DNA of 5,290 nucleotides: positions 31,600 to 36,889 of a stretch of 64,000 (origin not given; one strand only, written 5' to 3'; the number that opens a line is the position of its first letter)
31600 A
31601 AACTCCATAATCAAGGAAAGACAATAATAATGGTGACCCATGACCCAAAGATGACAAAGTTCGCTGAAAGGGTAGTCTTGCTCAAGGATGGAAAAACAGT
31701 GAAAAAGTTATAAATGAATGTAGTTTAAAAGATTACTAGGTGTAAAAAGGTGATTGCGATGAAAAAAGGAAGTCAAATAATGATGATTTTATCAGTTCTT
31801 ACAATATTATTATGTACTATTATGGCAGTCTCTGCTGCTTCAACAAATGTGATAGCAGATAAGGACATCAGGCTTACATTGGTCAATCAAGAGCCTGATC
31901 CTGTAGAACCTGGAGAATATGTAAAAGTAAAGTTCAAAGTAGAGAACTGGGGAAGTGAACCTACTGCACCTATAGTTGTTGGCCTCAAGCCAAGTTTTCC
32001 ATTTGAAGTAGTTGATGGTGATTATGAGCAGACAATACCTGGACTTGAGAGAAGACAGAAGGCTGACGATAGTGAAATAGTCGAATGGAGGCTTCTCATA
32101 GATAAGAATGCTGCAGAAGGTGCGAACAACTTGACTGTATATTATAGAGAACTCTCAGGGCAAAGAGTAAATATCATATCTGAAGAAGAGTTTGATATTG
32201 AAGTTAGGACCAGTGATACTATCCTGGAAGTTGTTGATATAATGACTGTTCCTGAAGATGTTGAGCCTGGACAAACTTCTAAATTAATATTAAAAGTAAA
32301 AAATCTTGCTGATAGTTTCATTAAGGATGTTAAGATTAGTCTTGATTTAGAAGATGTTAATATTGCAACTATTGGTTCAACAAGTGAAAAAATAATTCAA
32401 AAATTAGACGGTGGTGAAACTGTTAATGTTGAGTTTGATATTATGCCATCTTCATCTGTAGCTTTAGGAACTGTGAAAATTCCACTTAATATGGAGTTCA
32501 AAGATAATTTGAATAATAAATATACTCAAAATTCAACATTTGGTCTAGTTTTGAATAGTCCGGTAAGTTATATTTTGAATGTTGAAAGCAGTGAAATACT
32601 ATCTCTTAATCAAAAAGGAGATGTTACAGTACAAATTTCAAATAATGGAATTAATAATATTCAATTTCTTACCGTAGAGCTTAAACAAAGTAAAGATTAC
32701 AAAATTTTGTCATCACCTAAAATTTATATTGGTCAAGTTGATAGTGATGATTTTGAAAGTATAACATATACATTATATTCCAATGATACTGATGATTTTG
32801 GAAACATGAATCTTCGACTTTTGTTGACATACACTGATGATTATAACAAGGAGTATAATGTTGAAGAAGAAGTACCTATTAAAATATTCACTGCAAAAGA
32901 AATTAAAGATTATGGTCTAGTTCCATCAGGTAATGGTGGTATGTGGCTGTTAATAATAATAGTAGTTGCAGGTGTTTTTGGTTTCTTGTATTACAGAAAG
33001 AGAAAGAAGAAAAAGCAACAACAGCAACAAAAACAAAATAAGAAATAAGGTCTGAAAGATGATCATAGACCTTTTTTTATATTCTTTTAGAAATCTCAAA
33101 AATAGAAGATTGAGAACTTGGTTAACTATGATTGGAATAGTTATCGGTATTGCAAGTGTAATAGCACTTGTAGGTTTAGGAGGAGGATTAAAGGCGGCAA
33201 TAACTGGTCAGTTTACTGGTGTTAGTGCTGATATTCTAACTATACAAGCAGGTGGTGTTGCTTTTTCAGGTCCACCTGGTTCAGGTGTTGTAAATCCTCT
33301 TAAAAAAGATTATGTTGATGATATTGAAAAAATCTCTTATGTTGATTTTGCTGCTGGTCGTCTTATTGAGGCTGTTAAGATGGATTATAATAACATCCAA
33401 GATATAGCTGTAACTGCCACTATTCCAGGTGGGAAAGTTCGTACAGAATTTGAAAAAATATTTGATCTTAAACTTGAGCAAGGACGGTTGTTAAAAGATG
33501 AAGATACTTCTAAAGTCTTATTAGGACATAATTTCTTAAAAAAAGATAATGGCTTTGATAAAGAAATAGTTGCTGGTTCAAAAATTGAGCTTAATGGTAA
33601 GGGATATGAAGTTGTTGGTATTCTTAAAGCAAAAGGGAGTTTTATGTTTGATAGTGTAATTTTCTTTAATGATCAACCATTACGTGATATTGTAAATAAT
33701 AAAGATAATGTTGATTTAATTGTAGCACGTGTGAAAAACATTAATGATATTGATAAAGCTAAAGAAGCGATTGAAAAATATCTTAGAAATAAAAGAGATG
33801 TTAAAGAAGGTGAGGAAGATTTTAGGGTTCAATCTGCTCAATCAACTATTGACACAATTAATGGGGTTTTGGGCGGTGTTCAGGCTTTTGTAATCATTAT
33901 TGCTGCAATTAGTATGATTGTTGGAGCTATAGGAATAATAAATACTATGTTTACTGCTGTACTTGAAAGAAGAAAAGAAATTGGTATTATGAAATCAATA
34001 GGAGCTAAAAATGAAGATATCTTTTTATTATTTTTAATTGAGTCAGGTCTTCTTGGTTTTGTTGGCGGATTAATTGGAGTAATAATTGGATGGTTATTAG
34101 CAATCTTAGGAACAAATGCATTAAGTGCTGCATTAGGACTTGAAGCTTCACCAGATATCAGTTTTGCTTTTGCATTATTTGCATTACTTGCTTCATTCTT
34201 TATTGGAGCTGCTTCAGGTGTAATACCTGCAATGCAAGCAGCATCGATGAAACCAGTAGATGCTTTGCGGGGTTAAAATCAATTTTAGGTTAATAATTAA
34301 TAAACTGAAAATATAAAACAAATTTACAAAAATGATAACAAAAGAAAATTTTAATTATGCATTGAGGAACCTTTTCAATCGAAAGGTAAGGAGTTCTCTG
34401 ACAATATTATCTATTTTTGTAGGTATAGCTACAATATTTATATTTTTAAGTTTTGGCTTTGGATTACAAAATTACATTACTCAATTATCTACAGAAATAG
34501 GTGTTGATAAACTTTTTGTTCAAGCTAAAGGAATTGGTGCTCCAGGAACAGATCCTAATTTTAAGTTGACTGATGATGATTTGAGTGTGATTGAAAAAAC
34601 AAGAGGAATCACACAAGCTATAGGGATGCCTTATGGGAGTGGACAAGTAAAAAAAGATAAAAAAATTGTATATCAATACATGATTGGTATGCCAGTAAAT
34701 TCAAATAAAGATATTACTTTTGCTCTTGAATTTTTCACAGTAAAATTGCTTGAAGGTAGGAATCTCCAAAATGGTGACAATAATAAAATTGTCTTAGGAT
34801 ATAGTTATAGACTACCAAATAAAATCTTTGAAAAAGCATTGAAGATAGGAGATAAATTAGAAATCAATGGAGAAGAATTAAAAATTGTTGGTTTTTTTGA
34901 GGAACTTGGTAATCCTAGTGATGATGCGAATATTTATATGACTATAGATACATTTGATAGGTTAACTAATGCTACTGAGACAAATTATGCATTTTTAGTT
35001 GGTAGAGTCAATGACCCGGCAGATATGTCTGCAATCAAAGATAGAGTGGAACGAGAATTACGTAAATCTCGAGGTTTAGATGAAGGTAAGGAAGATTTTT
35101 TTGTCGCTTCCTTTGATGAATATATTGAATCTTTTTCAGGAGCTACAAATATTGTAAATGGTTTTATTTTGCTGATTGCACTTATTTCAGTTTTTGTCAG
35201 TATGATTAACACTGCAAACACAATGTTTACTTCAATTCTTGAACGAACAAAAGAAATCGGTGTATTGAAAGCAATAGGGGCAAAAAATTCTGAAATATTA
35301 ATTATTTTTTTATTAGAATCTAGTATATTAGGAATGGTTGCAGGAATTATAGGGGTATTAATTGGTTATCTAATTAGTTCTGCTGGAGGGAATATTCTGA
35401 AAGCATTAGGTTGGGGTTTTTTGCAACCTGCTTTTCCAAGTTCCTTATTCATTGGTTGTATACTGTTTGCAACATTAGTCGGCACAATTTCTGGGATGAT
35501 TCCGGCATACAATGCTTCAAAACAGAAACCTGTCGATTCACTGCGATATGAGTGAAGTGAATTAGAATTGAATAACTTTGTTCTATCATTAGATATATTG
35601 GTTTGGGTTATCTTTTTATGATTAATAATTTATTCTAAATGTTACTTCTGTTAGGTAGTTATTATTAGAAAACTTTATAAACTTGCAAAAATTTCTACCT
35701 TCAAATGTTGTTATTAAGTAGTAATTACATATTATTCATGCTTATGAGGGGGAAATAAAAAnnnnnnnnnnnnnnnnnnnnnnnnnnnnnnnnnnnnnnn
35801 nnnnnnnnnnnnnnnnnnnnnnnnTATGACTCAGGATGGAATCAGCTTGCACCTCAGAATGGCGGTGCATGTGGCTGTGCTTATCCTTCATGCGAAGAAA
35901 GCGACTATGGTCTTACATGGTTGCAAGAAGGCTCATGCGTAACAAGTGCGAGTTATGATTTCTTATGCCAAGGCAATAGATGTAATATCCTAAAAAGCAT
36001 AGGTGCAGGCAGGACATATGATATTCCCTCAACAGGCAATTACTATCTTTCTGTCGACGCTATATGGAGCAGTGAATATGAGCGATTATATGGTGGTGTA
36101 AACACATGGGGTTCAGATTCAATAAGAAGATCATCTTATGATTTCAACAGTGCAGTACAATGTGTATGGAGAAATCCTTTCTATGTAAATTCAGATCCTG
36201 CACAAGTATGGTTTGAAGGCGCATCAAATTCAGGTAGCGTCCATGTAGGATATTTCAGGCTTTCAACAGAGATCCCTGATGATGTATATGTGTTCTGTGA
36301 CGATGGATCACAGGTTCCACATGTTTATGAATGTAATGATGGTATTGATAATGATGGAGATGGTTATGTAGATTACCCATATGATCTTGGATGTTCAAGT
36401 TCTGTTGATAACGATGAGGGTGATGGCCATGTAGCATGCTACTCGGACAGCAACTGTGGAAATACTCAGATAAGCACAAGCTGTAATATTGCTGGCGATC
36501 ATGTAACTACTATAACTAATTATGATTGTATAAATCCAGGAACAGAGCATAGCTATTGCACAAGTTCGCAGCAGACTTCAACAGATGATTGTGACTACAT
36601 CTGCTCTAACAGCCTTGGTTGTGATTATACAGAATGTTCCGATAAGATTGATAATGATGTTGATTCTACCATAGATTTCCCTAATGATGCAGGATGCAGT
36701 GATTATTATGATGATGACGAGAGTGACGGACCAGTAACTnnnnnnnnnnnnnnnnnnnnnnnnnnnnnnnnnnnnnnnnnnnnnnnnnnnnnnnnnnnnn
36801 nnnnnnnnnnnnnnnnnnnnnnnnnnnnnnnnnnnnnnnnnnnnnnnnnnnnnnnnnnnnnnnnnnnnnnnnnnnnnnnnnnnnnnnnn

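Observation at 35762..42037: Giant secreted protein built from ~15 Cys/Asp-rich MopE-like modules, paired with a CARDB-like membrane-anchored partner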

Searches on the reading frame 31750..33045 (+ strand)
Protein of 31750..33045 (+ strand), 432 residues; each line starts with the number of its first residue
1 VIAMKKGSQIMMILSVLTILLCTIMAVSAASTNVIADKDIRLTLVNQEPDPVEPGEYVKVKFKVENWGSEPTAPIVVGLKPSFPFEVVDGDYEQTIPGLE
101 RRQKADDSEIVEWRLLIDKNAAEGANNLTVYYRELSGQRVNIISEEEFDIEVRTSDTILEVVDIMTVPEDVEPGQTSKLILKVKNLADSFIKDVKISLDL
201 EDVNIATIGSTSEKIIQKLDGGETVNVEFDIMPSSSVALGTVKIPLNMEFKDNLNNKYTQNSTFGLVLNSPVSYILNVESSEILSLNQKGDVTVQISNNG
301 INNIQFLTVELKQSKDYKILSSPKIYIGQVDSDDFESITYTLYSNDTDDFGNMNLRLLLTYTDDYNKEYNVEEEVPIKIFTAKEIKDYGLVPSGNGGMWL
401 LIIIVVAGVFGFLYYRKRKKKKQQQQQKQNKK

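Call 3: search_protein_families(library=pfam, proteins=[window:31750-33045:+], max_evalue=0.1)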
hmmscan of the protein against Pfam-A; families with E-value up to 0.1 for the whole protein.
window:31750-33045:+ (432 aa): 5 families
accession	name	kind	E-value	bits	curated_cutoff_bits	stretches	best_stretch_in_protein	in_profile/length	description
PF07705.17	CARDB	-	1.2e-06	29.1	22.7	1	163-247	7-82/101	CARDB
PF23619.1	Ig_VWA7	-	0.00021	21.9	27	0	44-86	4-46/104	VWA7 Ig-like domain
PF10633.15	NPCBM_assoc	-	0.00025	21.6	24.4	0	171-241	1-68/78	NPCBM-associated, NEW3 domain of alpha-galactosidase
PF23643.1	TRAPPC13_C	-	0.0026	18.3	27.9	0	168-235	1-65/95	Trafficking protein particle complex subunit 13, C-terminal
PF02699.20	YajC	-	0.015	15.6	28.2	1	399-430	2-33/78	Preprotein translocase subunit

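Call 4: search_protein_families(library=ncbifam, proteins=[window:31750-33045:+], max_evalue=0.1)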
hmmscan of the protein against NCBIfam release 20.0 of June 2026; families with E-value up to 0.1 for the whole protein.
window:31750-33045:+ (432 aa): 4 families
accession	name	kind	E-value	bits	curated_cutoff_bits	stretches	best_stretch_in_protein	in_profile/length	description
NF045849.1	ICE_MMCAP2_0565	equivalog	0.0026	17.4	40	0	398-432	20-54/80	Mbov_0395 family pilin-like conjugal transfer protein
NF041554.1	SA1362_fam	subfamily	0.026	14.7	42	1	400-432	31-63/70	SA1362 family protein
NF053819.1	EF0750_LPXTG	subfamily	0.033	14.7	47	0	4-54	1-52/105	EF2685/EF0750 family sortase-dependent surface protein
TIGR04204.1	MAST_ArtA_sort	domain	0.091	12.5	150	0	82-150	51-120/183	MAST domain-containing protein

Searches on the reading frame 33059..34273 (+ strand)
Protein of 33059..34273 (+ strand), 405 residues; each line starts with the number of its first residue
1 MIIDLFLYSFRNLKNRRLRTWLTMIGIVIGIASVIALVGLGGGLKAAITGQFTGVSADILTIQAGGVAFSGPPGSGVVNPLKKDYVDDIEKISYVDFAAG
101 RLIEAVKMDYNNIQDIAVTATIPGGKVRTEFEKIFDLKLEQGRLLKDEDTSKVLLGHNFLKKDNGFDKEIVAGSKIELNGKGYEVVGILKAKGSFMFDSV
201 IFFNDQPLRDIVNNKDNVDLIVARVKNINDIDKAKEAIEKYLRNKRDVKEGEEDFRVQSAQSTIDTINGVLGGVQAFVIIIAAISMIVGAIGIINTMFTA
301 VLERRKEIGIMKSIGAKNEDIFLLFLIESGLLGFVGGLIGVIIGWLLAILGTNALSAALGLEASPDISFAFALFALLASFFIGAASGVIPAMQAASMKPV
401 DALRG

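Call 3: search_protein_families(library=pfam, proteins=[window:33059-34273:+], max_evalue=0.1)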
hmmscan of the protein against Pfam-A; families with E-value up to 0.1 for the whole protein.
window:33059-34273:+ (405 aa): 3 families
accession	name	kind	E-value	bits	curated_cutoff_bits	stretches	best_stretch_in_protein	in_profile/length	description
PF12704.14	MacB_PCD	-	4.5e-30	105.9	27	1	20-240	1-206/207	MacB-like periplasmic core domain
PF02687.27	FtsX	-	7.2e-20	71.7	25.5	1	279-399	1-120/120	FtsX-like permease C-terminal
PF04486.18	SchA_CurD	-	0.064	13.9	24.2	0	196-265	44-112/119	SchA/CurD like domain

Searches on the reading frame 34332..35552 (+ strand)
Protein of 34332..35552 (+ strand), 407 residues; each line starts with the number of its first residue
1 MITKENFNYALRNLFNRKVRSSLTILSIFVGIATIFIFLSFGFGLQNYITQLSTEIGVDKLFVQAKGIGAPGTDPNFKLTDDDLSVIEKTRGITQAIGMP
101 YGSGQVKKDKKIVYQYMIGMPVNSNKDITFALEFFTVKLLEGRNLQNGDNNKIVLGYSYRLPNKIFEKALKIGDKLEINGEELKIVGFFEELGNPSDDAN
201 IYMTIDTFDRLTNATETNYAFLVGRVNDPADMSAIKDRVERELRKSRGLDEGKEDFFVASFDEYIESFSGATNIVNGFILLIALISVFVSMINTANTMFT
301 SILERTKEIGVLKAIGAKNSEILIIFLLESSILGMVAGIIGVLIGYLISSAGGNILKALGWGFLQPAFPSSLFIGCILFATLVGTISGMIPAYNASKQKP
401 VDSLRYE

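Call 3: search_protein_families(library=pfam, proteins=[window:34332-35552:+], max_evalue=0.1)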
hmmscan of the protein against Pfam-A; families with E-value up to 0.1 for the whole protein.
window:34332-35552:+ (407 aa): 2 families
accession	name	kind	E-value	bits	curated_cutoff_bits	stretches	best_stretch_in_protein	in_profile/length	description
PF12704.14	MacB_PCD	-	2.3e-21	77.5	27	1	21-241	1-206/207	MacB-like periplasmic core domain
PF02687.27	FtsX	-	2.7e-20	73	25.5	1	281-400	2-120/120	FtsX-like permease C-terminal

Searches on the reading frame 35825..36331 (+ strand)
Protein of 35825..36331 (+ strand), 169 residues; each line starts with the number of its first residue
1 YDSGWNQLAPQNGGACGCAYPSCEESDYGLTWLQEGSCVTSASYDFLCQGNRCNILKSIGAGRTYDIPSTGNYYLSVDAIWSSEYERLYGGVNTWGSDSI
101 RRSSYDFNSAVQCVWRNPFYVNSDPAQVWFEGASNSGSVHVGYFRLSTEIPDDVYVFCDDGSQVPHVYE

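Call 17: search_protein_families(library=pfam, proteins=[window:35825-36331:+], max_evalue=10)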
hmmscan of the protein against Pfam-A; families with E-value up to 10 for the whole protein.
seq(169 aa): 0 families

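Call 54: find_homologous_proteins(query=window:35825-36331:+, max_evalue=0.001)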
Query seq(169 aa): 9 candidates shared short words with the query, none scored E <= 0.001.

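Call 68: predict_structure(protein=window:35825-36331:+)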
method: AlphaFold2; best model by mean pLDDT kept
length: 169 residues; sequences in the alignment: 1
mean_pLDDT: 33.9   pTM: 0.23
mean pLDDT of the five models: 33.9, 30.5, 30.5, 28.8, 26.5
residues with pLDDT >= 90: 0; 70-90: 0; 50-70: 0; < 50: 169
segments of 3 or more residues with pLDDT < 50: 1-169
pLDDT, mean of each block of 10 residues (from residue 1): 29 30 33 39 42 39 30 32 28 27 30 32 39 36 39 38 33
secondary structure, 60 per line:
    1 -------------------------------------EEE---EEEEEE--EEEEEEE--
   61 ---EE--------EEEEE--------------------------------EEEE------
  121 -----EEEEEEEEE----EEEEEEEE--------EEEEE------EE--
elements in order: E38-40 E44-49 E52-58 E74-78 E111-114 E126-134 E139-146 E155-159

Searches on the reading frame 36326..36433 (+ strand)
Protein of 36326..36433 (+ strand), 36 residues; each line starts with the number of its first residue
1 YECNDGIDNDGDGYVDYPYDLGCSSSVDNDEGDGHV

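Call 23: search_solved_structures(query=A1, max_evalue=1, show_alignments=5)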
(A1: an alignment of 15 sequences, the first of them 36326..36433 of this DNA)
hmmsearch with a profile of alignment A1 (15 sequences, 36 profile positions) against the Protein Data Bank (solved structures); distinct sequences matched with E-value up to 1: 19.
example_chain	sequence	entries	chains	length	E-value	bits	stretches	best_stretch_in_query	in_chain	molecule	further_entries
8fns_A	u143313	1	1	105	0.0063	19.8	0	10-17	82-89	EF-hand domain-containing protein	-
7plp_A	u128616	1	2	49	0.01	19.1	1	1-23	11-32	Teneurin-4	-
6mi5_X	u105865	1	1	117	0.011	19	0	10-17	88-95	Lanmodulin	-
1sw8_A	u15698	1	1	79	0.022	18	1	7-19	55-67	Calmodulin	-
5xop_A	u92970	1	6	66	0.15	15.3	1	7-17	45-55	Calcium-binding protein 1 (EhCBP1), putative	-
7qug_A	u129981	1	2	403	0.19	15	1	3-20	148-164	carbon-sulfur lyase FnaPatB1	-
5ve9_A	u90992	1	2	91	0.25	14.6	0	5-17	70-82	Microtubule-actin cross-linking factor 1, isoforms 1/2/3/5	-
4q57_A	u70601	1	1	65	0.37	14.1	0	7-19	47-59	Calmodulin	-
9nvn_E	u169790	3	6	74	0.53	13.6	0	7-19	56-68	Calmodulin-1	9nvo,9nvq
3b32_A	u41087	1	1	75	0.55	13.5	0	7-19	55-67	Calmodulin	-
1ak8_A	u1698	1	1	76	0.57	13.5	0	7-19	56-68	CALMODULIN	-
1f70_A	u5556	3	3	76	0.57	13.5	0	7-19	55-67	CALMODULIN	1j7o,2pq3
2lqc_A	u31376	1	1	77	0.6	13.4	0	7-19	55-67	Calmodulin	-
2llo_A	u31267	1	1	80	0.62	13.4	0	7-19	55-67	Calmodulin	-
3uct_A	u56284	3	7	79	0.63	13.4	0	7-19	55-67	Calmodulin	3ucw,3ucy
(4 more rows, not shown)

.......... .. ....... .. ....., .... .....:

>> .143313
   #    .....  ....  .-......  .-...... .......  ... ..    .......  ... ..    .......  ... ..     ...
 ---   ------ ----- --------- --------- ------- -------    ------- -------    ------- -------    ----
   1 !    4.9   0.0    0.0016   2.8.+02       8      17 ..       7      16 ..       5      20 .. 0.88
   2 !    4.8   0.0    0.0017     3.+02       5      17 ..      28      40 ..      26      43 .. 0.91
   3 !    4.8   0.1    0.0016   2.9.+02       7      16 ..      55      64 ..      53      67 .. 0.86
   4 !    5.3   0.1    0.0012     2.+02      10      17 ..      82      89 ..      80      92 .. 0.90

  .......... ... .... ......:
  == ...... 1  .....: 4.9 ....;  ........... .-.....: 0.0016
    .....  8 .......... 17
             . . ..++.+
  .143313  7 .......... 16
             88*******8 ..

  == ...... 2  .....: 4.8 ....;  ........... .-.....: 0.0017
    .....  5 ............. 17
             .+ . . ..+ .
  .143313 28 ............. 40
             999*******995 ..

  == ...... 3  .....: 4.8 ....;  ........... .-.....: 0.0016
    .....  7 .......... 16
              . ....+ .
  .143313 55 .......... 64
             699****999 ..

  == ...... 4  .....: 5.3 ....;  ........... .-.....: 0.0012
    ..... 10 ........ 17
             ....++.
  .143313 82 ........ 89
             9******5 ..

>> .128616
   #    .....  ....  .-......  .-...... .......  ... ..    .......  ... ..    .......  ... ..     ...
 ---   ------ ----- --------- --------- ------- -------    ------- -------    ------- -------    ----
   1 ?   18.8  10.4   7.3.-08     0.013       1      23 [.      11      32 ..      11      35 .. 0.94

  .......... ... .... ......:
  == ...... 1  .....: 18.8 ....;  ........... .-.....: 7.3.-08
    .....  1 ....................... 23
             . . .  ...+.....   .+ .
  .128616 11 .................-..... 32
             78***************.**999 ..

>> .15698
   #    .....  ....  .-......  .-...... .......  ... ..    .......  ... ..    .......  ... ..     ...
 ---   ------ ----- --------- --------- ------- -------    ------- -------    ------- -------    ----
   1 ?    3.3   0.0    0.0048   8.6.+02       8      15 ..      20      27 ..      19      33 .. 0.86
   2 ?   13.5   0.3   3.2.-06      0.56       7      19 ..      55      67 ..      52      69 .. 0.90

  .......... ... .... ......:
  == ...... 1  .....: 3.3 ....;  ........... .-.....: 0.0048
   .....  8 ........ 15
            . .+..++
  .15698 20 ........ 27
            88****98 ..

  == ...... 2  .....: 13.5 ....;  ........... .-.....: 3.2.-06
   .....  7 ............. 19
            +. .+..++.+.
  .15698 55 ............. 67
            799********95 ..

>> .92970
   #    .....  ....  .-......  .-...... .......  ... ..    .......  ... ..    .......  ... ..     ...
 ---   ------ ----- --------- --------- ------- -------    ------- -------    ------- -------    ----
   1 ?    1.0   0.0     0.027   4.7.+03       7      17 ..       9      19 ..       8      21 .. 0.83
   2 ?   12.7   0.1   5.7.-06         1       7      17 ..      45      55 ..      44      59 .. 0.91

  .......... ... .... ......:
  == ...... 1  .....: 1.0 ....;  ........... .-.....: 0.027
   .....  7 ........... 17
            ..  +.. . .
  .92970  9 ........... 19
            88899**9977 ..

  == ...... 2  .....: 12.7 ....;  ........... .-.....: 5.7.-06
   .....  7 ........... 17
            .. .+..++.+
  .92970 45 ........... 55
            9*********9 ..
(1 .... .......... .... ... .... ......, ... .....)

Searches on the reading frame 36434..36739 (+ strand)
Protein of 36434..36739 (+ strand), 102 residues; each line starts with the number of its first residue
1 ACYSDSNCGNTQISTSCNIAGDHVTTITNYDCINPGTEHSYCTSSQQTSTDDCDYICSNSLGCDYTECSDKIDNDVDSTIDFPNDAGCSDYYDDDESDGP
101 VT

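Call 44: search_protein_representatives(alignment_id=A2)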
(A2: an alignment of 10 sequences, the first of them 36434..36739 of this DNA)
Query: 10 sequences, 101 profile positions. Proteins with E-value up to 0.001 (for the whole library): 5719; up to 1e-10: 2150; up to 1e-30: 446. The best 150 are listed.
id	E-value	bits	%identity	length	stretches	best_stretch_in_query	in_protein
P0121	0.0e+00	1452.2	-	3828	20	2-100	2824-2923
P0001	0.0e+00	1307.1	-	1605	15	1-100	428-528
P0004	4.9e-213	707.6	-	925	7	2-100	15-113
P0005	1.5e-210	699.6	-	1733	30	65-99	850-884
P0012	1.7e-200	667.3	-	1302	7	1-100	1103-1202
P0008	2.9e-184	615.2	-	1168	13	1-100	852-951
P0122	3.4e-179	599.0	-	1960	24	60-98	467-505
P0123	2.7e-146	493.4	-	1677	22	65-99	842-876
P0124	2.8e-146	493.3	-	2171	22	66-99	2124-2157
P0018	6.3e-146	492.2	-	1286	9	2-99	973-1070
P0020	2.4e-134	455.0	-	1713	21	48-100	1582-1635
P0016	1.7e-130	442.6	-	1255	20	66-100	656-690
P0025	6.9e-130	440.7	-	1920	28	65-95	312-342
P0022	9.6e-127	430.6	-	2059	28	66-96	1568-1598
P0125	1.1e-124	424.0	-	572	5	2-100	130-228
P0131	6.4e-104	357.3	-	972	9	1-68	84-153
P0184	2.0e-56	204.9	-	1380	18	1-79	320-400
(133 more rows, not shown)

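Call 50: search_protein_families(library=pfam, proteins=[P0131, P0184], max_evalue=0.01)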
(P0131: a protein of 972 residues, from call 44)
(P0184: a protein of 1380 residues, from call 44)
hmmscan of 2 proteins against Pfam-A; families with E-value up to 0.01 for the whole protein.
P0131 (972 aa): 1 family
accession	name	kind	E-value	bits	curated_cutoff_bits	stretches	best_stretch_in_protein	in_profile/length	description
PF10633.15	NPCBM_assoc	-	0.0052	17.4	24.4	0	886-954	3-73/78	NPCBM-associated, NEW3 domain of alpha-galactosidase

P0184 (1380 aa): 0 families

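Call 51: search_protein_families(library=ncbifam, proteins=[P0131, P0184], max_evalue=0.01)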
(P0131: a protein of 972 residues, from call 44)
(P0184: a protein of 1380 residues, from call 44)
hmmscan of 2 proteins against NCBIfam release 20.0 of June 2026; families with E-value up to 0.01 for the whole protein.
P0131 (972 aa): 1 family
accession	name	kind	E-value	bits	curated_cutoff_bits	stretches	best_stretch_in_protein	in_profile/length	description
TIGR04201.1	Myxo_Cys_RPT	repeat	0.0021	18.1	25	0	721-731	2-12/22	Cys-rich repeat-containing protein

P0184 (1380 aa): 0 families
